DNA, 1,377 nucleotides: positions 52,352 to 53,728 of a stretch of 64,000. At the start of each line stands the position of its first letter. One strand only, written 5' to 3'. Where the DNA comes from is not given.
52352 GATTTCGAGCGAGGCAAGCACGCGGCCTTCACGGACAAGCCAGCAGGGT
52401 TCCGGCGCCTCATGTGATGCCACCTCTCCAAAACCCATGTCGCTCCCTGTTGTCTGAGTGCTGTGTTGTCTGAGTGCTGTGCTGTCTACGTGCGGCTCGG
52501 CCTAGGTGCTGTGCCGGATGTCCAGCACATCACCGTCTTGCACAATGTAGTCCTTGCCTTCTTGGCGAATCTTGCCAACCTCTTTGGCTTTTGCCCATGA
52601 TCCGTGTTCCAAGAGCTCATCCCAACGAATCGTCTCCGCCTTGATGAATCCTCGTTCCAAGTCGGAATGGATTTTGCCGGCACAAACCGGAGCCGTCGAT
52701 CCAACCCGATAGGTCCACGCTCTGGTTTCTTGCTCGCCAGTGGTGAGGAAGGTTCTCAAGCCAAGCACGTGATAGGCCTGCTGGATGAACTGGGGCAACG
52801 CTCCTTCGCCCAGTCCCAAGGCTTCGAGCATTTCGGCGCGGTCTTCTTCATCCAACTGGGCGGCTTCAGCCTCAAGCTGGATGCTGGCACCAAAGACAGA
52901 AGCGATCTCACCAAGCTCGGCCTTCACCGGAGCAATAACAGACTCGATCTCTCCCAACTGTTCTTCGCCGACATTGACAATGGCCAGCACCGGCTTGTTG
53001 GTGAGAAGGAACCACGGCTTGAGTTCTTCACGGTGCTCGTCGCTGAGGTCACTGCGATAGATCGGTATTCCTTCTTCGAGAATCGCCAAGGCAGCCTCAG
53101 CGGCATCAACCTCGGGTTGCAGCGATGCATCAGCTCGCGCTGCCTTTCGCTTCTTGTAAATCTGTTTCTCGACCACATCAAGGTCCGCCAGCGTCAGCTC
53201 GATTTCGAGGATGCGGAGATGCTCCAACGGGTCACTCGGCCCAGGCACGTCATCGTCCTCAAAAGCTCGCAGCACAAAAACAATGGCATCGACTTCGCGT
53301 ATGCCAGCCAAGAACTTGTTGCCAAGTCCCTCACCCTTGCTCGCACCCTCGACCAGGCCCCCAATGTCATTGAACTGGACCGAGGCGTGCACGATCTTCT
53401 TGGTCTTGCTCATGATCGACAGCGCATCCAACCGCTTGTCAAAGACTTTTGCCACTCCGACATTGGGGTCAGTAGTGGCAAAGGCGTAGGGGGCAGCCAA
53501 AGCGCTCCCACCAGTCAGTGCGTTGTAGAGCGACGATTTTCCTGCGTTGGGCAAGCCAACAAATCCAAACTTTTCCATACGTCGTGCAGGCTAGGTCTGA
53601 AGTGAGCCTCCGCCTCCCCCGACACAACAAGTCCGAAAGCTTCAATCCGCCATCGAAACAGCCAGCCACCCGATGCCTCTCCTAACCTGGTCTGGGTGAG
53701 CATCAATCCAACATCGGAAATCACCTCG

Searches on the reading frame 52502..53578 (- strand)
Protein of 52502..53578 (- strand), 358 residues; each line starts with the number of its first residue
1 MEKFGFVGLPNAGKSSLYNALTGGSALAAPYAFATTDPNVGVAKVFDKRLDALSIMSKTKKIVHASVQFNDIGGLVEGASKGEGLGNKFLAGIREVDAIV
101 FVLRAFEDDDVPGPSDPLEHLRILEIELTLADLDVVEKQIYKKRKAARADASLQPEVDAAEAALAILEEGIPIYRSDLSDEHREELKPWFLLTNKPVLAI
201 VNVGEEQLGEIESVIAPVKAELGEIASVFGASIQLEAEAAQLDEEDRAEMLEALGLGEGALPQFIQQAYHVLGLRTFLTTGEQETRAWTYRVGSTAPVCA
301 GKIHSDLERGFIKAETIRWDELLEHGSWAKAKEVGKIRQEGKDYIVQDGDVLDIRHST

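Call 11: search_protein_families(library=pfam, proteins=[window:52502-53578:-])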
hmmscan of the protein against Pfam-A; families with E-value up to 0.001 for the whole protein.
window:52502-53578:- (358 aa): 3 families
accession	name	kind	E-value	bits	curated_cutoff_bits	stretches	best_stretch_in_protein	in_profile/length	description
PF06071.19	YchF-GTPase_C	-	2.4e-33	114.6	27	1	274-355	1-82/84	Protein of unknown function (DUF933)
PF01926.29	MMR_HSR1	-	1.6e-18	67.3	21.9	1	4-106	2-85/113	50S ribosome-binding GTPase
PF02421.24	FeoB_N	-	0.0008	19.4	27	0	5-48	4-47/156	Ferrous iron transport protein B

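Call 26: find_encoding_contigs(protein=window:52502-53578:-, flank=10000, max_places=10)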
Protein window:52502-53578:- (358 aa): 1 contig read that carries it; 1 place shown.
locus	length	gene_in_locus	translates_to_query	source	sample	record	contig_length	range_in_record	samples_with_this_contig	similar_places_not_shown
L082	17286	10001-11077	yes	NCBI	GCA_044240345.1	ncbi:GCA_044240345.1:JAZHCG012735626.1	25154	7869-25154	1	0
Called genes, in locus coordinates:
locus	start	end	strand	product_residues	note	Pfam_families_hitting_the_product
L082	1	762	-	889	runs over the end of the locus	PF17900:Peptidase_M1_N, PF01433:Peptidase_M1, PF11838:ERAP1_C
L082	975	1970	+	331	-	PF00294:PfkB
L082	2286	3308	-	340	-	PF00563:EAL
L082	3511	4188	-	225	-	PF10343:Q_salvage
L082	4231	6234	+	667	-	PF02878:PGM_PMM_I, PF02879:PGM_PMM_II, PF02880:PGM_PMM_III, PF00408:PGM_PMM_IV (weak)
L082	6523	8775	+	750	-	-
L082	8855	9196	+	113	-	-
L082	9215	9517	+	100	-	-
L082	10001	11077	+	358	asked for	PF01926:MMR_HSR1, PF06071:YchF-GTPase_C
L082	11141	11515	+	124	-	PF02643:DUF192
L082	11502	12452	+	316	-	PF00590:TP_methylase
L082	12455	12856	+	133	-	PF01479:S4, PF28601:HSP15_C (weak)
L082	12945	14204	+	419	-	PF02646:RmuC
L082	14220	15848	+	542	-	PF00133:tRNA-synt_1, PF01406:tRNA-synt_1e (faint), PF09334:tRNA-synt_1g, PF19303:Anticodon_3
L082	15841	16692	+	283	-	PF01026:TatD_DNase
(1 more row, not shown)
